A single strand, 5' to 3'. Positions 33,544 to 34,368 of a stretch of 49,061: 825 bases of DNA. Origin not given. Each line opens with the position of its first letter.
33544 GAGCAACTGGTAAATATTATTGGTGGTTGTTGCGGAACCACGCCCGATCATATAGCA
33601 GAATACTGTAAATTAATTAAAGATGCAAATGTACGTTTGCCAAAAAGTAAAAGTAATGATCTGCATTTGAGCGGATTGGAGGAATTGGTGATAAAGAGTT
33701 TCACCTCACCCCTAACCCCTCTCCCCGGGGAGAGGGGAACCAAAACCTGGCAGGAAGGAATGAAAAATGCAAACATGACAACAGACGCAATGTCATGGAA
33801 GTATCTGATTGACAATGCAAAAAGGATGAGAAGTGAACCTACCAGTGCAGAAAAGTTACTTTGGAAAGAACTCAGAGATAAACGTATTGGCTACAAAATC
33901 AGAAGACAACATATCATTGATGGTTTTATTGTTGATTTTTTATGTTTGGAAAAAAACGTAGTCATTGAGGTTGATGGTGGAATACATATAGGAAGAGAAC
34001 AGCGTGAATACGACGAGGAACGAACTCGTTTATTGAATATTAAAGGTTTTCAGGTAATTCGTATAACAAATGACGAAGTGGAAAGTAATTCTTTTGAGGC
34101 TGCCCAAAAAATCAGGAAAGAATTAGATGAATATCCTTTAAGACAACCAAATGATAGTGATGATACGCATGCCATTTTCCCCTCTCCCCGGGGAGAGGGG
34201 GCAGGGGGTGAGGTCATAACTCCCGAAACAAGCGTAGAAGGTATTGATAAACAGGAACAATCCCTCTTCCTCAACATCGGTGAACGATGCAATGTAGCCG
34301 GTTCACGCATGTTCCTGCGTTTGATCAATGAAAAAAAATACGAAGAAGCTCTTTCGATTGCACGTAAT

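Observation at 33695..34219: Complete DUF559 endonuclease-fold module on a TIR-bounded element, inserted in frame into the inter-domain linker of methionine synthase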

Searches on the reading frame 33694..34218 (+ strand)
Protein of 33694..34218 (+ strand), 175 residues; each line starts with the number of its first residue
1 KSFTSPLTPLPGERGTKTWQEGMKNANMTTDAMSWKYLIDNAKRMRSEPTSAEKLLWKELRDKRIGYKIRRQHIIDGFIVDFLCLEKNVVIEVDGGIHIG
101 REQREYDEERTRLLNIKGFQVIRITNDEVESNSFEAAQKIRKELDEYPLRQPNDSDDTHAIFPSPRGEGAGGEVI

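Call 6: search_protein_families(library=pfam, proteins=[window:33694-34218:+], max_evalue=0.01)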
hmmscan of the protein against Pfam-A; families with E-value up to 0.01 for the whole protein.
window:33694-34218:+ (175 aa): 3 families
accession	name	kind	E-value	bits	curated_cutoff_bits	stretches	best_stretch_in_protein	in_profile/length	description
PF04480.18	DUF559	-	4.6e-31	107.4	20.6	1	38-144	3-108/109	Protein of unknown function (DUF559)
PF18741.7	MTES_1575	-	5.4e-08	33.2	38.2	1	57-144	6-96/96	REase_MTES_1575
PF10544.15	T5orf172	-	0.0075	17.2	20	0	23-68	28-75/101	T5orf172 domain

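Call 7: search_protein_families(library=ncbifam, proteins=[window:33694-34218:+], max_evalue=0.01)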
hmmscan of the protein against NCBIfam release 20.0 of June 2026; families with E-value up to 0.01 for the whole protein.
window:33694-34218:+ (175 aa): 1 family
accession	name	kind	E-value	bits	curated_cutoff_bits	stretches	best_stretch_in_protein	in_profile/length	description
NF007294.0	PRK09767.1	equivalog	8.3e-19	67.8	218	1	40-145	7-111/117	DUF559 domain-containing protein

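Call 11: find_homologous_proteins(query=window:33694-34218:+, max_evalue=0.00001)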
Query window:33694-34218:+ (175 aa): 72 proteins with E <= 0.00001 among 102 candidates.
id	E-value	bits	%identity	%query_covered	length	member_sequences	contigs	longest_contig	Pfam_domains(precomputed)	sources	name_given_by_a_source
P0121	2.9e-27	114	45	82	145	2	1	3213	PF04480.19,PF18741.8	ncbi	-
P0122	3.8e-27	114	48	82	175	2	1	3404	PF04480.19,PF18741.8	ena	-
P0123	1.1e-26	112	49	67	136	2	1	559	PF04480.19,PF18741.8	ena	-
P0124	2.6e-26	111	60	55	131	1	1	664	PF04480.19,PF18741.8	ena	-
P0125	6.0e-26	110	57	58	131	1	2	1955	PF04480.19,PF18741.8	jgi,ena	-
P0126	6.0e-26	110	44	78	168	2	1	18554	PF04480.19,PF18741.8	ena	-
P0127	6.4e-26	110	57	58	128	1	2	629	PF04480.19,PF18741.8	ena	-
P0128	7.1e-26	109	59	55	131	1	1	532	PF04480.19,PF18741.8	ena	-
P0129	8.4e-26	109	59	55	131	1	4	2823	PF04480.19,PF18741.8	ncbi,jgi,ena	jgi:very-short-patch-repair endonuclease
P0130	1.5e-25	108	58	55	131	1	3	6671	PF04480.19,PF18741.8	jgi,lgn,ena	-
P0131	1.7e-25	108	58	55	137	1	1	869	PF04480.19,PF18741.8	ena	-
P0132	2.1e-25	108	56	58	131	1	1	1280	PF04480.19,PF18741.8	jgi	-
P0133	5.1e-25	107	57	55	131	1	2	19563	PF04480.19,PF18741.8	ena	-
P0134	2.1e-24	105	55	58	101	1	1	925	PF04480.19,PF18741.8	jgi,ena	-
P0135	4.9e-24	103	52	62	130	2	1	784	PF04480.19,PF18741.8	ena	-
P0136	6.8e-23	100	53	59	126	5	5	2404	PF04480.19,PF18741.8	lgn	-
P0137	1.1e-22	99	44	58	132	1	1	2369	PF04480.19,PF18741.8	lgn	-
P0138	1.3e-22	99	48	63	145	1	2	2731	PF04480.19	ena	-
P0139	3.3e-22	98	43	70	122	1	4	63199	PF04480.19,PF18741.8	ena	-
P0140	7.0e-22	96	43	67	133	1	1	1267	PF20203.5,PF04480.19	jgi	-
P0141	9.5e-22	96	49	63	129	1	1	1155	PF04480.19,PF18741.8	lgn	-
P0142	1.5e-21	95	51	54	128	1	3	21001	PF04480.19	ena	-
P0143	2.5e-21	95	59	49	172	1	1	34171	PF04480.19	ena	-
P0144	6.4e-21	93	54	54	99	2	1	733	PF04480.19,PF18741.8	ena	-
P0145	1.5e-20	92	49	58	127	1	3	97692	PF04480.19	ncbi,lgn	-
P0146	1.8e-20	92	43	66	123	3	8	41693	PF04480.19,PF18741.8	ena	-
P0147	1.8e-20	92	49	61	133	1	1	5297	PF04480.19,PF18741.8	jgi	jgi:very-short-patch-repair endonuclease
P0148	2.4e-20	92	51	54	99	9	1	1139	PF04480.19,PF18741.8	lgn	-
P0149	2.7e-20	91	49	58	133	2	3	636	PF04480.19,PF18741.8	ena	-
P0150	3.1e-20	91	55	51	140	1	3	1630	PF04480.19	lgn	-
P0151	3.1e-20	91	49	58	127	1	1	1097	PF04480.19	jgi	jgi:very-short-patch-repair endonuclease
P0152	3.7e-20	91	50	54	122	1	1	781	PF04480.19,PF18741.8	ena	-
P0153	4.9e-20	90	53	51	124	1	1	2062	PF04480.19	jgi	jgi:very-short-patch-repair endonuclease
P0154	6.0e-20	90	48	61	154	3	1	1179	PF04480.19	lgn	-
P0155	8.6e-20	90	49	54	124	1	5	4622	PF04480.19,PF18741.8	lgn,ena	-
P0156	1.1e-19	89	50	60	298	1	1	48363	PF04480.19,PF01702.26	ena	-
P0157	2.8e-19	88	47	57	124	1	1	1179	PF04480.19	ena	-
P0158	6.7e-19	87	52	53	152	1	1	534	PF04480.19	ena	-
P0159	8.2e-19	86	42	75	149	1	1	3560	PF04480.19,PF18741.8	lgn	-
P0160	1.7e-18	85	52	54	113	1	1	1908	PF04480.19,PF18741.8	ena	-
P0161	1.9e-18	85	52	50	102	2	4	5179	PF04480.19,PF18741.8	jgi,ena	-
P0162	2.1e-18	85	48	58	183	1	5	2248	PF04480.19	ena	-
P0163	1.5e-17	82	51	50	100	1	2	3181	PF04480.19,PF18741.8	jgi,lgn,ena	-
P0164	2.7e-17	82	42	78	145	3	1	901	PF04480.19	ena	-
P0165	4.0e-17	81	47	57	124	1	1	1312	PF04480.19,PF18741.8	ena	-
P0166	9.4e-17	80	54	47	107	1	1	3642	PF04480.19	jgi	-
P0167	1.5e-16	79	42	60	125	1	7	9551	PF04480.19,PF18741.8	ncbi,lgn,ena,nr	ncbi:MAG: endonuclease domain-containing protein [Paraprevotella sp.]|nr:endonuclease domain-contain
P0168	1.5e-16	79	42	60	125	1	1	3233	PF04480.19,PF18741.8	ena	-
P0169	2.4e-16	78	41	73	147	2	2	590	PF04480.19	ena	-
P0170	2.8e-16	78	45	60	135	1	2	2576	PF04480.19,PF18741.8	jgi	jgi:very-short-patch-repair endonuclease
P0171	2.0e-15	75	45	53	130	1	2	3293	PF04480.19,PF18741.8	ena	-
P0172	5.2e-15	74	49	47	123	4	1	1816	PF04480.19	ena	-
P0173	6.1e-15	74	43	66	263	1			PF04480.19,PF00994.30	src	-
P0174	6.2e-15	74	37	65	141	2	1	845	PF04480.19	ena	-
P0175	6.6e-15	74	42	56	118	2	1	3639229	PF04480.19,PF18741.8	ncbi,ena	-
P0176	6.9e-15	74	48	57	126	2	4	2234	PF04480.19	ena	-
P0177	7.0e-15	74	48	50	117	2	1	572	PF04480.19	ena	-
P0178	8.8e-15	73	46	52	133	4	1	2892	PF04480.19,PF18741.8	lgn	-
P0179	3.0e-14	72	33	60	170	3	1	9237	PF04480.19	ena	-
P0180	5.9e-14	71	42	59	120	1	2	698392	PF04480.19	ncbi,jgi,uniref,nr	ncbi:endonuclease domain-containing protein [Mucilaginibacter sp.]|jgi:very-short-patch-repair endon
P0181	6.2e-14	71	43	57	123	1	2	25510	PF04480.19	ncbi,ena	-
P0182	9.9e-14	70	45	53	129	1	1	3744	PF04480.19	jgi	jgi:imidazole glycerol-phosphate synthase subunit HisF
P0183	1.3e-13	70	39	48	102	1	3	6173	PF04480.19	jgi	-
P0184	3.1e-13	68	48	50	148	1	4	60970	PF04480.19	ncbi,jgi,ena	-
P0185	3.4e-13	68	41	59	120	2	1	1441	PF04480.19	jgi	jgi:very-short-patch-repair endonuclease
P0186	6.3e-13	67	41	60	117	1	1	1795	PF04480.19,PF18741.8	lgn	-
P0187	7.2e-13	67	46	53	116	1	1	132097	PF04480.19,PF18741.8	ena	-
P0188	1.1e-11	63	41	58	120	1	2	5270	PF04480.19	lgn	-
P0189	1.2e-11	63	40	67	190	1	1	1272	PF04480.19,PF18741.8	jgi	-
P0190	2.1e-10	59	43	53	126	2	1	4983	PF04480.19,PF18741.8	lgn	-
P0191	4.9e-10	58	41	54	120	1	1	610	PF04480.19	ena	-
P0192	8.2e-10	57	38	54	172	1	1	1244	PF04480.19,PF18741.8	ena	-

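Call 38: find_encoding_contigs(protein=P0156, flank=3000, max_places=2)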
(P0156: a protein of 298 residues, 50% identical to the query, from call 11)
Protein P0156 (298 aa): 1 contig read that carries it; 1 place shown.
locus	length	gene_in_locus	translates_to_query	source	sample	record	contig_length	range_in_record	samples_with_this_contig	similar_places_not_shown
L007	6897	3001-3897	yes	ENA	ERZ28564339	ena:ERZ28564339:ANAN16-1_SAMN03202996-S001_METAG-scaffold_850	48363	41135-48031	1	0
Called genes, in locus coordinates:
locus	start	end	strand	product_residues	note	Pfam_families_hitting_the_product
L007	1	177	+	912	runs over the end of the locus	PF13401:AAA_22 (faint), PF02534:T4SS-DNA_transf (faint), PF26449:DUF8128, PF01935:DUF87 (weak), PF12696:TraG-D_C (faint)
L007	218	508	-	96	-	-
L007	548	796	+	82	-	PF18893:DUF5652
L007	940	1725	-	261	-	PF18306:LDcluster4, PF03641:Lysine_decarbox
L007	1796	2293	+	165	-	PF00254:FKBP_C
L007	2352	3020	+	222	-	PF01702:TGT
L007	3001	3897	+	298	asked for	PF04480:DUF559, PF01702:TGT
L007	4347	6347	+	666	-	PF04851:ResIII, PF17757:UvrB_inter, PF27431:UvrB_3rd, PF00271:Helicase_C, PF12344:UvrB, PF02151:UVR (weak)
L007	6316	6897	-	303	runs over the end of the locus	?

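Call 39: find_encoding_contigs(protein=P0126, flank=3000, max_places=2)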
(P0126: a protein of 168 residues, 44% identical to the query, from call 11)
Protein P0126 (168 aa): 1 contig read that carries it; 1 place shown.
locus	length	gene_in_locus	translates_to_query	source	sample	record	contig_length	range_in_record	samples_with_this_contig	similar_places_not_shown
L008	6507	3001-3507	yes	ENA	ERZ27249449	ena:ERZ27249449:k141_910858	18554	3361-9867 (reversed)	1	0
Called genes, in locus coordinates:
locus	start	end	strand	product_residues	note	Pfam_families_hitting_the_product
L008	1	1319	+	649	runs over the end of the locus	PF13100:OstA_2, PF03968:LptD_N (faint)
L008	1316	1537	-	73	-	PF11387:DUF2795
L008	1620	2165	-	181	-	PF01923:Cob_adeno_trans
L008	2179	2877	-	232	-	PF02463:SMC_N (faint), PF00005:ABC_tran, PF13304:AAA_21 (faint)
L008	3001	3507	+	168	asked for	PF04480:DUF559, PF18741:MTES_1575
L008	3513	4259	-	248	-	-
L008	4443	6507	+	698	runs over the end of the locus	PF17191:RecG_wedge, PF00270:DEAD, PF04851:ResIII, PF00271:Helicase_C, PF19833:RecG_dom3_C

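Call 49: search_solved_structures(query=window:33694-34218:+, max_evalue=1, show_alignments=2)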
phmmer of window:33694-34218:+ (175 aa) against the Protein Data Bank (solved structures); distinct sequences matched with E-value up to 1: 2.
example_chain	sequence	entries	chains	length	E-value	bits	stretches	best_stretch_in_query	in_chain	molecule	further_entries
3hrl_A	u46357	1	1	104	3.6e-16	63.2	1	50-146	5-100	Endonuclease-Like Protein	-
3r3p_A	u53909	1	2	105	0.0011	22.5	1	66-140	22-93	Mobile intron protein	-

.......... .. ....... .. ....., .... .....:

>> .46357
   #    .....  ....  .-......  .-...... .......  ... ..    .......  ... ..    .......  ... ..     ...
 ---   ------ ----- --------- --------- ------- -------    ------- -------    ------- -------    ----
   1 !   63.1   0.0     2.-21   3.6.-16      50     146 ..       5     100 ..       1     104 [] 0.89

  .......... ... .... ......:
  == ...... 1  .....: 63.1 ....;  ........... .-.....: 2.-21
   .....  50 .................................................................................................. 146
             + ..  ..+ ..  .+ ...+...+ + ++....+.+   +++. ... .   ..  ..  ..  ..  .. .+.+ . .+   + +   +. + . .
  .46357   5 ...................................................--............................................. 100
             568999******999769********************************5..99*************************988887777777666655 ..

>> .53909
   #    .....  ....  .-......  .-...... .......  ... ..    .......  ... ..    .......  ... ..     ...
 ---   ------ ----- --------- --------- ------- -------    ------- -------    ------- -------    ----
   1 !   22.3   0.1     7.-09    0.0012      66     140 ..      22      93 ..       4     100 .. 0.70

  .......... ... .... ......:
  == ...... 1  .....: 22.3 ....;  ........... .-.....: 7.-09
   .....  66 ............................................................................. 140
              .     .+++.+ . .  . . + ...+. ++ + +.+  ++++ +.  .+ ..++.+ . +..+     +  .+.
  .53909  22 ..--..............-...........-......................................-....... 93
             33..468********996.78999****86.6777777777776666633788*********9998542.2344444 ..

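Call 52: search_protein_representatives(protein=window:33694-34218:+)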
Query: 175 residues. Proteins with E-value up to 0.001 (for the whole library): 20641; up to 1e-10: 7123; up to 1e-30: 3. The best 150 are listed.
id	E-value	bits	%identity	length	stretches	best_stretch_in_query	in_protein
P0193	4.9e-48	180.0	39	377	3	36-146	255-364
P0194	4.2e-36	141.1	49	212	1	5-153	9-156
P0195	6.2e-35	137.3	43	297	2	34-142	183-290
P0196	1.3e-30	123.2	50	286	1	26-146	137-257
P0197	3.2e-30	122.0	49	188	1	22-148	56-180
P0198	3.6e-30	121.8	51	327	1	29-155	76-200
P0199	4.0e-30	121.6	45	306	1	9-156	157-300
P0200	4.1e-30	121.6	45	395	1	12-171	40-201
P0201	1.1e-29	120.3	49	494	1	24-153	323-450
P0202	1.8e-29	119.5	47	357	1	17-145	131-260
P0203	2.2e-29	119.3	38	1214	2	42-171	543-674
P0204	2.6e-29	119.0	46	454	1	28-175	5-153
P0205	1.1e-28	116.9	47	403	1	17-148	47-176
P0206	1.6e-28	116.4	50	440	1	38-152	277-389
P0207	1.8e-28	116.3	45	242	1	3-165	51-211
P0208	7.4e-28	114.3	43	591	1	28-163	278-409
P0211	2.8e-27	112.4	45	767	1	4-147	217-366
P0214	7.7e-27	111.0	48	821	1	9-171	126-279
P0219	2.3e-26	109.4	46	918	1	20-153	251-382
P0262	3.7e-24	102.2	50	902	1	28-142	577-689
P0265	5.2e-24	101.7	47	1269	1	28-153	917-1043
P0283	1.6e-23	100.1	50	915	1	26-146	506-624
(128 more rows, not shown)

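Call 53: search_protein_families(library=pfam, proteins=[P0193, P0201, P0203, P0208, P0211, P0214, P0219, P0262, P0265, P0283], max_evalue=0.00001)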
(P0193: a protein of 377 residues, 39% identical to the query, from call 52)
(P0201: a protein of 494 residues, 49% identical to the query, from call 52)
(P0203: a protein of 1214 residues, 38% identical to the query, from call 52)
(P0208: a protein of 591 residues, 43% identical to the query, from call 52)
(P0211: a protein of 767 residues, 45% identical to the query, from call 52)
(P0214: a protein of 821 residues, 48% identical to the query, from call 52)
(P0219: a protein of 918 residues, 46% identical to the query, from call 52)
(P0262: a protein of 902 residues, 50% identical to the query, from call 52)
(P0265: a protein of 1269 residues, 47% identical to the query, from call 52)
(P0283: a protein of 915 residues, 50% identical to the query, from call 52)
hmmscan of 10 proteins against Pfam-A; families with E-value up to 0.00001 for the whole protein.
P0193 (377 aa): 2 families
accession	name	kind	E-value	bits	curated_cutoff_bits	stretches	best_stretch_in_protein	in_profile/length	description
PF04480.18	DUF559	-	6.1e-86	284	20.6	3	257-362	3-108/109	Protein of unknown function (DUF559)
PF18741.7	MTES_1575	-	1.8e-10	41.2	38.2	0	286-362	13-96/96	REase_MTES_1575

P0201 (494 aa): 5 families
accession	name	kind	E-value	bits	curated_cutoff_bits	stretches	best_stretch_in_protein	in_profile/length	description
PF04480.18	DUF559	-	5.9e-34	116.7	20.6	1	337-441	3-108/109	Protein of unknown function (DUF559)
PF00133.28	tRNA-synt_1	-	1.1e-19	71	22.7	1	12-144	2-152/414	tRNA synthetases class I (I, L, M and V)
PF09334.17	tRNA-synt_1g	-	8.4e-17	61.4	20.1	1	34-145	2-110/391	tRNA synthetases class I (M)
PF13603.12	tRNA-synt_1_2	-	5.3e-09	36.3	25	0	470-494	19-43/185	Leucyl-tRNA synthetase, editing domain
PF18741.7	MTES_1575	-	1.3e-08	35.2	38.2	1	363-441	11-96/96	REase_MTES_1575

P0203 (1214 aa): 4 families
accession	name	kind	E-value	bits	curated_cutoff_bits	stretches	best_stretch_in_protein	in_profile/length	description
PF04480.18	DUF559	-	2.8e-64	214.2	20.6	2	1072-1177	4-107/109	Protein of unknown function (DUF559)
PF07669.17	Eco57I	-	4e-36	125.1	25.3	1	709-1001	3-171/171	Eco57I restriction-modification methylase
PF18741.7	MTES_1575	-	2.8e-15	56.6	38.2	1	560-643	8-95/96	REase_MTES_1575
PF02384.22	N6_Mtase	-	2.8e-09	37.2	20.4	0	348-445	3-66/311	N-6 DNA Methylase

P0208 (591 aa): 3 families
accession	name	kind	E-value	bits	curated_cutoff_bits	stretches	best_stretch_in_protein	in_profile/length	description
PF18135.7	Type_ISP_C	-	9.9e-70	235.7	25.9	2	404-583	177-341/342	Type ISP C-terminal specificity domain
PF04480.18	DUF559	-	5.3e-31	107.2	20.6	1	293-392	8-108/109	Protein of unknown function (DUF559)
PF18741.7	MTES_1575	-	9.1e-07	29.3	38.2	1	314-392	11-96/96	REase_MTES_1575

P0211 (767 aa): 4 families
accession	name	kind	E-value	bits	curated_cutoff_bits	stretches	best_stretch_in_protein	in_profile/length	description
PF00133.28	tRNA-synt_1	-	3.2e-83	280.2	22.7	1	20-765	2-318/414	tRNA synthetases class I (I, L, M and V)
PF04480.18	DUF559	-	2.9e-35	120.9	20.6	1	256-363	3-108/109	Protein of unknown function (DUF559)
PF09334.17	tRNA-synt_1g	-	8.3e-10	38.4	20.1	1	52-203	10-144/391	tRNA synthetases class I (M)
PF18741.7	MTES_1575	-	2.1e-06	28.1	38.2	1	284-363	12-96/96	REase_MTES_1575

P0214 (821 aa): 4 families
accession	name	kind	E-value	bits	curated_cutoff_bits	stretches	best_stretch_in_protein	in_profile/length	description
PF13603.12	tRNA-synt_1_2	-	9.4e-49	165.9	25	1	282-446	22-184/185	Leucyl-tRNA synthetase, editing domain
PF04480.18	DUF559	-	3.6e-29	101.3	20.6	1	153-258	5-108/109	Protein of unknown function (DUF559)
PF00133.28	tRNA-synt_1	-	2.3e-14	53.4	22.7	0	769-796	374-401/414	tRNA synthetases class I (I, L, M and V)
PF18741.7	MTES_1575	-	3.6e-06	27.4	38.2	0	177-258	11-96/96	REase_MTES_1575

P0219 (918 aa): 6 families
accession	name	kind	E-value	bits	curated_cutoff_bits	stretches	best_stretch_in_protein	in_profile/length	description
PF00133.28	tRNA-synt_1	-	8.9e-44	150.3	22.7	2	13-218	2-219/414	tRNA synthetases class I (I, L, M and V)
PF13603.12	tRNA-synt_1_2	-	4.6e-39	134.3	25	1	414-478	83-147/185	Leucyl-tRNA synthetase, editing domain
PF04480.18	DUF559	-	2.5e-34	117.9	20.6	1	269-374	3-109/109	Protein of unknown function (DUF559)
PF09334.17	tRNA-synt_1g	-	1.3e-28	100.4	20.1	2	40-205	7-181/391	tRNA synthetases class I (M)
PF18741.7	MTES_1575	-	4.3e-08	33.6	38.2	1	285-372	3-95/96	REase_MTES_1575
PF01406.26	tRNA-synt_1e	-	5.7e-07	29.6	27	0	800-854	243-296/301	tRNA synthetases class I (C) catalytic domain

P0262 (902 aa): 18 families
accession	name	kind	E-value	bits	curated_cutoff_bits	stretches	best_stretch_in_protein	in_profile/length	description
PF13424.12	TPR_12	-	2.4e-59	197.9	30.1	3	211-284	2-77/77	Tetratricopeptide repeat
PF13374.12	TPR_10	-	7.8e-47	156.5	27.5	4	212-245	2-35/42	Tetratricopeptide repeat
PF00515.34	TPR_1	-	7.5e-45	149.4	27.8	4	172-203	1-32/34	Tetratricopeptide repeat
PF13181.12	TPR_8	-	7.9e-40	132.1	25.7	3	173-203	2-32/34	Tetratricopeptide repeat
PF13176.12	TPR_7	-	1.8e-37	124.6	27.9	1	215-248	2-35/36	Tetratricopeptide repeat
PF04480.18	DUF559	-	9.8e-35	119.2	20.6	1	587-691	3-108/109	Protein of unknown function (DUF559)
PF07719.23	TPR_2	-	1.3e-34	115.8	27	1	172-203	1-32/34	Tetratricopeptide repeat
PF07228.17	SpoIIE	-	1.8e-18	67.6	25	1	704-902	3-191/192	Stage II sporulation protein E (SpoIIE)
PF14938.12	SNAP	-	1e-13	51.8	25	0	214-321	37-144/282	Soluble NSF attachment protein, SNAP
PF13431.12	TPR_17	-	2.6e-13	49.5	24.4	0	172-192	13-33/34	Tetratricopeptide repeat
PF24885.1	TPR_NPHP3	-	2.7e-13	50.3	100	1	195-327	78-218/239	Nephrocystin-3 TPR domain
PF13432.12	TPR_16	-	1.4e-12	48.2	32.7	0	139-200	4-59/65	Tetratricopeptide repeat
PF13174.12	TPR_6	-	1.1e-10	41.8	26.3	0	178-197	6-25/33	Tetratricopeptide repeat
PF13428.12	TPR_14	-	1.9e-09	37.7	23.5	0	139-161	8-30/44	Tetratricopeptide repeat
PF17874.7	TPR_MalT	-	1.8e-07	31.2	45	0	65-236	14-185/336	MalT-like TPR region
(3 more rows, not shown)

P0265 (1269 aa): 7 families
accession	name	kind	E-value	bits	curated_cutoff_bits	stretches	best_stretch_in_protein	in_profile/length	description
PF04480.18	DUF559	-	8.9e-34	116.1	20.6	1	927-1034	3-108/109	Protein of unknown function (DUF559)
PF07495.19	Y_Y_Y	-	7.5e-15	55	26.6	1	602-658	2-59/65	Y_Y_Y domain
PF13426.13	PAS_9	-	1.1e-14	55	27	1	733-834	2-102/103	PAS domain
PF07228.17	SpoIIE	-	5.7e-14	52.9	25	1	1048-1268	3-190/192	Stage II sporulation protein E (SpoIIE)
PF07494.17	Reg_prop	-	1.8e-10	40.2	20.4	0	207-230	1-24/24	Two component regulator propeller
PF08448.16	PAS_4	-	1.3e-07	32.2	23.1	1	733-837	6-109/110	PAS fold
PF08447.18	PAS_3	-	4.2e-06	27.4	25.6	0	747-827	4-86/89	PAS fold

P0283 (915 aa): 12 families
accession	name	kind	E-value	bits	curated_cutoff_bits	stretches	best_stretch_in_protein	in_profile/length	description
PF13424.12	TPR_12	-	1.8e-40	137.4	30.1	3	77-147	3-75/77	Tetratricopeptide repeat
PF04480.18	DUF559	-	5.7e-33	113.5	20.6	1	517-622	2-108/109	Protein of unknown function (DUF559)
PF00515.34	TPR_1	-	3.1e-25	87.3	27.8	0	78-106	2-30/34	Tetratricopeptide repeat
PF13374.12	TPR_10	-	2.8e-22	78.4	27.5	0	37-69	2-34/42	Tetratricopeptide repeat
PF07719.23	TPR_2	-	7.6e-22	76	27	0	37-65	1-29/34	Tetratricopeptide repeat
PF13181.12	TPR_8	-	5.1e-18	64.1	25.7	0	37-66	1-30/34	Tetratricopeptide repeat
PF13176.12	TPR_7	-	2.3e-14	52.6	27.9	0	39-66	1-28/36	Tetratricopeptide repeat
PF07228.17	SpoIIE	-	2.9e-14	53.9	25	1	811-915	90-191/192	Stage II sporulation protein E (SpoIIE)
PF17874.7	TPR_MalT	-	3.2e-13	50.1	45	1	127-305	11-189/336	MalT-like TPR region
PF13428.12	TPR_14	-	2e-08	34.6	23.5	0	39-65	3-29/44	Tetratricopeptide repeat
PF18741.7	MTES_1575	-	1.3e-07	32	38.2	1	543-622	10-96/96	REase_MTES_1575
PF14938.12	SNAP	-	6.6e-06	26.2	25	0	124-265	42-183/282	Soluble NSF attachment protein, SNAP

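Call 79: search_protein_families(library=padloc, proteins=[window:33694-34218:+], max_evalue=0.01)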
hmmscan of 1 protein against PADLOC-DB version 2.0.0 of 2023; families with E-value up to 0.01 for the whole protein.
window:33694-34218:+ (175 aa): 3 families
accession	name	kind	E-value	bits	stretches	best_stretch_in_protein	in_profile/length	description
PDLC03678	HEase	-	3.7e-05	21.5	1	70-132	185-247/266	homing endonuclease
PDLC03210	mREase_II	-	0.0038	14.6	1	88-139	63-114/294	Type II methyl-directed restriction enzyme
PDLC02868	DpdF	-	0.0081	11.9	1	79-129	83-133/1078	DpdF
